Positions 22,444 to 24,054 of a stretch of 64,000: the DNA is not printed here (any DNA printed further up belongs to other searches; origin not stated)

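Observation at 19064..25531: ATP-activated radical (2-hydroxyacyl-CoA-dehydratase-type) enzyme set combined with ACP, adenylating ligase and a B12-radical-SAM enzyme, co-directional with and overlapping its own kinase/sigma54 regulator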

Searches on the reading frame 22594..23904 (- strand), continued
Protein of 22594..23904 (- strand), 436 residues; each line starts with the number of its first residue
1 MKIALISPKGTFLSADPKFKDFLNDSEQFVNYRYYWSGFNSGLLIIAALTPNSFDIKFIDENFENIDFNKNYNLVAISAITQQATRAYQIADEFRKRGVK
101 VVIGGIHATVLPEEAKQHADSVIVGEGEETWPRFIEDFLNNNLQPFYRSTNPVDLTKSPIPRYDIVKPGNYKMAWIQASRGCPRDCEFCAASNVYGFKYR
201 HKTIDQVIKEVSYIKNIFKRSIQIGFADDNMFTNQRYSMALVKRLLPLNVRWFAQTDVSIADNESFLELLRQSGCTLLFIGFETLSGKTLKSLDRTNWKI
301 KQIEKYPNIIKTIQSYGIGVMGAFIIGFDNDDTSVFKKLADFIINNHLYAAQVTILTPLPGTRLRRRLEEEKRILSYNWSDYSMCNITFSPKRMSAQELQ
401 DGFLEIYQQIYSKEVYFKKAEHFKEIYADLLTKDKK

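Call 66: search_protein_families(library=ncbifam, proteins=[L033:8740-9942:+, L013:8920-10026:+, L017:2423-5968:+, L025:15390-17009:+, L025:17057-18718:+, L025:4007-4708:+], max_evalue=0.001)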
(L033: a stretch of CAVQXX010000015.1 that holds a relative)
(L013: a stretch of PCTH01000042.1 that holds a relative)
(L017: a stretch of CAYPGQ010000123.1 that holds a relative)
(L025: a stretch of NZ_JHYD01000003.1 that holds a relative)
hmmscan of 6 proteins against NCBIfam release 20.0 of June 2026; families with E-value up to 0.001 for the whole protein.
L033:8740-9942:+ (400 aa): 11 families
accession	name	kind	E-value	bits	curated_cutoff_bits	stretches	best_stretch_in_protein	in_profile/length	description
NF005697.0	PRK07505.1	subfamily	1.6e-78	264.1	342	1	34-398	39-401/405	hypothetical protein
TIGR00858.1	bioF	equivalog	1.4e-55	188.6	426.45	1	33-392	12-364/365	8-amino-7-oxononanoate synthase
NF005394.0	PRK06939.1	equivalog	1.5e-45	155.6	460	1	30-395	29-390/397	glycine C-acetyltransferase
NF047600.1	SerpalmtaseCFB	equivalog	7e-45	153.4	640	1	14-397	15-390/395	serine palmitoyltransferase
TIGR01825.1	gly_Cac_T_rel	subfamily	3e-43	148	535.4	1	29-395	20-378/385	BioF/Kbl family PLP-dependent acyltransferase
TIGR01822.1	2am3keto_CoA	equivalog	1.1e-38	133.2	493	1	35-392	30-383/393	glycine C-acetyltransferase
NF047599.1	SerpalmtaseBetaP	equivalog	7e-36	123.7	500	1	34-397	35-391/394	serine palmitoyltransferase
TIGR01821.1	5aminolev_synth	equivalog_domain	3.8e-28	98.5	338.55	1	41-397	44-395/402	5-aminolevulinate synthase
NF047603.1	SerpalmtaseAlphaP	equivalog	3.9e-28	98.2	670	1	38-377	41-374/399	serine palmitoyltransferase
NF005526.0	PRK07179.1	equivalog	2e-26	92.5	428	1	41-398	53-398/407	alpha-hydroxyketone-type quorum-sensing autoinducer synthase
NF004608.1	PRK05937.1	equivalog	2.6e-15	56.1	399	1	68-314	28-276/366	8-amino-7-oxononanoate synthase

L013:8920-10026:+ (368 aa): 17 families
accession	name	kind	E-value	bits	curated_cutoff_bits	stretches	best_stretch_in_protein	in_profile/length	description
NF005539.0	PRK07201.1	equivalog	9.5e-52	176.6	549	1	4-279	3-267/657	SDR family oxidoreductase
TIGR01746.1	Thioester-redct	subfamily_domain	9.3e-47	160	213.35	1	3-355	1-371/371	thioester reductase domain-containing protein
NF038078.1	NRPS_MxcG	equivalog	5.6e-32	110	2300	1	3-275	1084-1352/1442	myxochelin non-ribosomal peptide synthetase MxcG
TIGR03443.1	alpha_am_amid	equivalog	3.1e-25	87.8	1030.1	1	3-281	974-1266/1390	L-aminoadipate-semialdehyde dehydrogenase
NF047350.1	aureusi_NRPS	equivalog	2.3e-21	74.5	2500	1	3-275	2029-2298/2373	aureusimine non-ribosomal peptide synthetase AusA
NF041592.1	carboxyl_red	equivalog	3.2e-15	54.9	1300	1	4-272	767-1062/1160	carboxylic acid reductase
TIGR03466.1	HpnA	hypoth_equivalog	1.2e-14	54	367.65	1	4-214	3-190/327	hopanoid-associated sugar epimerase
NF042423.1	oxyalk_red_Shew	equivalog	5.4e-11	42.1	580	1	2-197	9-177/331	2-alkyl-3-oxoalkanoate reductase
TIGR01181.1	dTDP_gluc_dehyt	equivalog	2.8e-08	33.2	365.1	1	4-203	2-190/321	dTDP-glucose 4,6-dehydratase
NF043036.1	ErythonDh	equivalog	3.6e-08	33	325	1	3-183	2-167/321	D-erythronate dehydrogenase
NF042422.1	oxyalk_red_OleD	equivalog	8.4e-08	31.9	580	1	81-197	53-171/329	2-alkyl-3-oxoalkanoate reductase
TIGR04180.1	EDH_00030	hypoth_equivalog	5.7e-06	25.6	475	1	4-191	1-172/297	NAD-dependent 4,6-dehydratase LegB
NF052578.1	StrlDmthSdmBMthl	equivalog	9.3e-06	25.6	600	1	81-199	55-174/328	sterol demethylase protein SdmB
TIGR01214.1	rmlD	equivalog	1.1e-05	24.7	224.05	1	4-270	2-218/285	dTDP-4-dehydrorhamnose reductase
TIGR02197.1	heptose_epim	equivalog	0.00018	20.8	274.6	1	4-179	1-152/316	ADP-glyceromanno-heptose 6-epimerase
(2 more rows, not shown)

L017:2423-5968:+ (1181 aa): 9 families
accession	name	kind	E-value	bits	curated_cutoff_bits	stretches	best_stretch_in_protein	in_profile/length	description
TIGR02072.1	BioC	equivalog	7.9e-10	38.9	184.95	1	1040-1162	90-204/244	malonyl-ACP O-methyltransferase BioC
NF045667.1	MTase_DVU1556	equivalog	6.8e-08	32.2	155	1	1034-1124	72-130/213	DVU_1556 family methyltransferase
TIGR02266.1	gmx_TIGR02266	paralog_domain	5.9e-07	29.6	68.7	0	13-104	5-95/96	TIGR02266 family protein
TIGR01983.1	UbiG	equivalog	2e-06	27.3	102.95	0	835-888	49-93/228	bifunctional 2-polyprenyl-6-hydroxyphenol methylase/3-demethylubiquinol 3-O-methyltransferase UbiG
NF041536.1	ArsM_DUF2284_UU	exception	2.1e-06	26.3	575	0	1039-1083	137-181/459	arsenite methyltransferase/DUF2284 domain selenoprotein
NF001244.0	PRK00216.1-5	equivalog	5e-06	26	216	0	832-889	45-97/236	bifunctional demethylmenaquinone methyltransferase/2-methoxy-6-polyprenyl-1,4-benzoquinol methylase UbiE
NF043040.1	corrin_prot_MT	hypoth_equivalog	1.5e-05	24.5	180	0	1041-1083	104-148/216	corrinoid protein-associated methyltransferase CpaM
TIGR01934.1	MenG_MenH_UbiE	subfamily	7.3e-05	22.2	158.35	0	832-891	36-87/223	ubiquinone/menaquinone biosynthesis methyltransferase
TIGR01738.1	bioH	equivalog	0.00066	19.4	206.95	0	683-729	175-220/245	pimeloyl-ACP methyl ester esterase BioH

L025:15390-17009:+ (539 aa): 0 families

L025:17057-18718:+ (553 aa): 0 families

L025:4007-4708:+ (233 aa): 0 families

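Call 70: predict_structure(alignment_id=A1)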
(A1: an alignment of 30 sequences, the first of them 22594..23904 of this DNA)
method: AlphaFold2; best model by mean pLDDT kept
length: 436 residues; sequences in the alignment: 30
mean_pLDDT: 89.9   pTM: 0.88
mean pLDDT of the five models: 89.9, 89.8, 89.1, 88.2, 88.1
residues with pLDDT >= 90: 283; 70-90: 135; 50-70: 17; < 50: 1
segments of 3 or more residues with pLDDT < 50: none
pLDDT, mean of each block of 10 residues (from residue 1): 92 80 81 68 93 96 93 94 90 97 73 92 91 96 94 91 92 90 79 81 96 89 83 90 95 90 95 94 89 80 93 97 94 96 96 90 90 89 87 95 95 93 96 82
secondary structure, 60 per line:
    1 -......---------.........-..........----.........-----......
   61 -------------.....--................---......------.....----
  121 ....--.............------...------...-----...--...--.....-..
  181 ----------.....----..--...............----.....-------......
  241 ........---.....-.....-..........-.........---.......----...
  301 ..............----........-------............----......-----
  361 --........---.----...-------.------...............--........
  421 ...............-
elements in order: E2-7 H17-25 H27-36 H41-49 E55-60 E74-78 H81-96 E100-105 H112-116 E121-124 H127-139 E146-148 E173-177 H191-195 H204-218 E223-227 H235-248 E252-256 H258-262 H264-273 E275-283 H287-293 H298-314 E319-326 H334-345 E350-355 H363-370 H396-410 H413-435

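Call 73: fold_search(model_id=the predicted structure, library=pdb)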
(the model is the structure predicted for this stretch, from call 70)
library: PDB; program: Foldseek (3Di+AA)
matches with E <= 10: 1620; with E <= 0.001: 92
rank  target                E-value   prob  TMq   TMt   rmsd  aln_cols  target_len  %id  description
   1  6fd2_B                1.6e-21  1.00  0.75  0.72   6.4       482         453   17  Radical SAM 1,2-diol dehydratase AprD4 in complex with its substrate paromamine (released 2018-01-17)
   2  6fd2_A                1.2e-20  1.00  0.76  0.73   6.7       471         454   17  Radical SAM 1,2-diol dehydratase AprD4 in complex with its substrate paromamine (released 2018-01-17)
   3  9ccb                  3.7e-18  1.00  0.67  0.70   7.3       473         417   15  X-ray crystal structure of methyl-coenzyme M reductase glutamine methylase (MgmA) from Methanothermobacter marburgensis  (released 2025-01-01)
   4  6wtf_A                2.0e-15  1.00  0.66  0.54   8.2       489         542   14  Structure of radical S-adenosylmethionine methyltransferase, TsrM, from Kitasatospora setae with tryptophan substrate  (released 2020-12-23)
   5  6wte_B                2.1e-15  1.00  0.65  0.54   9.2       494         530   13  Structure of radical S-adenosylmethionine methyltransferase, TsrM, from Kitasatospora setae with cobalamin and [4Fe-4S (released 2020-12-23)
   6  6wte_A                3.2e-15  1.00  0.64  0.50  10.9       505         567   13  Structure of radical S-adenosylmethionine methyltransferase, TsrM, from Kitasatospora setae with cobalamin and [4Fe-4S (released 2020-12-23)
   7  6wtf_B                4.2e-15  1.00  0.64  0.53   9.6       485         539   14  Structure of radical S-adenosylmethionine methyltransferase, TsrM, from Kitasatospora setae with tryptophan substrate  (released 2020-12-23)
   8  9n1b                  7.2e-15  1.00  0.70  0.50   6.3       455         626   16  Crystal structure of CysS from Corallococcus sp. CA054B with 5'-deoxyadenosine, methionine, and pantetheinylated 3-metho (released 2026-01-28)
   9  9a6d_A                7.2e-15  1.00  0.63  0.61   5.5       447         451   14  Integrative model of MTAB-YVFG by crosslinking MS and deep learning (released 2024-09-18)
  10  9n1d                  9.1e-15  1.00  0.68  0.49   6.3       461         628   16  Crystal structure of CysS from Corallococcus sp. CA054B with 5'-deoxyadenosine and methionine bound (released 2026-01-28)
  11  9n1c                  1.0e-14  1.00  0.66  0.48  10.2       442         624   16  Crystal structure of CysS from Corallococcus sp. CA054B with 5'-deoxyadenosine, methionine, and pantetheinylated 3-ethox (released 2026-01-28)
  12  7mjx_A                2.2e-13  1.00  0.59  0.59   5.6       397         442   14  MiaB in the complex with 5'-deoxyadenosine, methionine and RNA (released 2021-09-15)
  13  7mjw_A                2.6e-13  1.00  0.58  0.58   6.5       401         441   14  Methylated MiaB in the complex with 5'-deoxyadenosine, methionine and RNA (released 2021-09-15)
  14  5ul3                  8.9e-13  1.00  0.71  0.45   5.5       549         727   14  Structure of Cobalamin-dependent S-adenosylmethionine radical enzyme OxsB with aqua-cobalamin bound (released 2017-04-19)
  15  7mjy_A                1.5e-12  1.00  0.60  0.59   6.0       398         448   13  MiaB in the complex with s-adenosyl-L-homocysteine and RNA (released 2021-09-15)
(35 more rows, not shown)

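Call 79: find_encoding_contigs(protein=P0216, flank=8000, max_places=1)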
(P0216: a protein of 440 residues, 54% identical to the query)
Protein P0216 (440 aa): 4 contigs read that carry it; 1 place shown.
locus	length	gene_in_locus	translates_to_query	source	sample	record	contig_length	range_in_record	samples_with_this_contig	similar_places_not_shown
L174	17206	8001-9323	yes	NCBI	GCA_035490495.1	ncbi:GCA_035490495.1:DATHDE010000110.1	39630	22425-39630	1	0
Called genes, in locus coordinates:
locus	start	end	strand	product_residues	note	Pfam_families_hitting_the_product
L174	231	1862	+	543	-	PF00909:Ammonium_transp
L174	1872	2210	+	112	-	PF00543:P-II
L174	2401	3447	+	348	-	PF07854:DUF1646, PF03600:CitMHS (weak)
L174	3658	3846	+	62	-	-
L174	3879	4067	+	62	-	PF02416:TatA_B_E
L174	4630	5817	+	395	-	PF00909:Ammonium_transp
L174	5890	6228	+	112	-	PF00543:P-II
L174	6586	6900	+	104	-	PF00550:PP-binding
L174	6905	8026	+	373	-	PF01073:3Beta_HSD, PF01370:Epimerase, PF02719:Polysacc_synt_2 (weak), PF04321:RmlD_sub_bind, PF07993:NAD_binding_4, PF13460:NAD_binding_10 (weak), PF16363:GDP_Man_Dehyd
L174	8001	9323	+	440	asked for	PF02310:B12-binding, PF04055:Radical_SAM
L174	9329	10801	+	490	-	PF00501:AMP-binding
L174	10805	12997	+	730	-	PF16927:HisKA_7TM, PF01590:GAF, PF00512:HisKA (weak), PF02518:HATPase_c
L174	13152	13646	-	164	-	PF02915:Rubrerythrin, PF21349:RUBY_RBDX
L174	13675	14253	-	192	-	PF02777:Sod_Fe_C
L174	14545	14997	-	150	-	-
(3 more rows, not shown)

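Call 80: find_encoding_contigs(protein=P0155, flank=8000, max_places=1)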
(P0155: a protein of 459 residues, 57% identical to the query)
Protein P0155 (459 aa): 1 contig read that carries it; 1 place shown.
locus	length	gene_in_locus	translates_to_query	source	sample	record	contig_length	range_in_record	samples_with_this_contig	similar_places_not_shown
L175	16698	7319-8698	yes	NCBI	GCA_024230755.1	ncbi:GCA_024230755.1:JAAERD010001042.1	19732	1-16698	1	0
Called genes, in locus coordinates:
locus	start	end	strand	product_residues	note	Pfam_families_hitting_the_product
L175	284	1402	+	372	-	-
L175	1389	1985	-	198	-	PF13353:Fer4_12 (weak), PF04055:Radical_SAM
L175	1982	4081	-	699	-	PF03477:ATP-cone, PF13597:NRDD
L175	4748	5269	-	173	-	PF03061:4HBT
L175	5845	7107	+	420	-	-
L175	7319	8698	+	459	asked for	PF02310:B12-binding, PF04055:Radical_SAM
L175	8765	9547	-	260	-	PF03372:Exo_endo_phos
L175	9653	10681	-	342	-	PF03881:Fructosamin_kin (weak), PF01636:APH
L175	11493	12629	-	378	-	PF08545:ACP_syn_III, PF08541:ACP_syn_III_C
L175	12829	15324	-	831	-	PF08298:AAA_PrkA, PF06798:PrkA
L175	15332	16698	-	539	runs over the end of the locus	PF04293:SpoVR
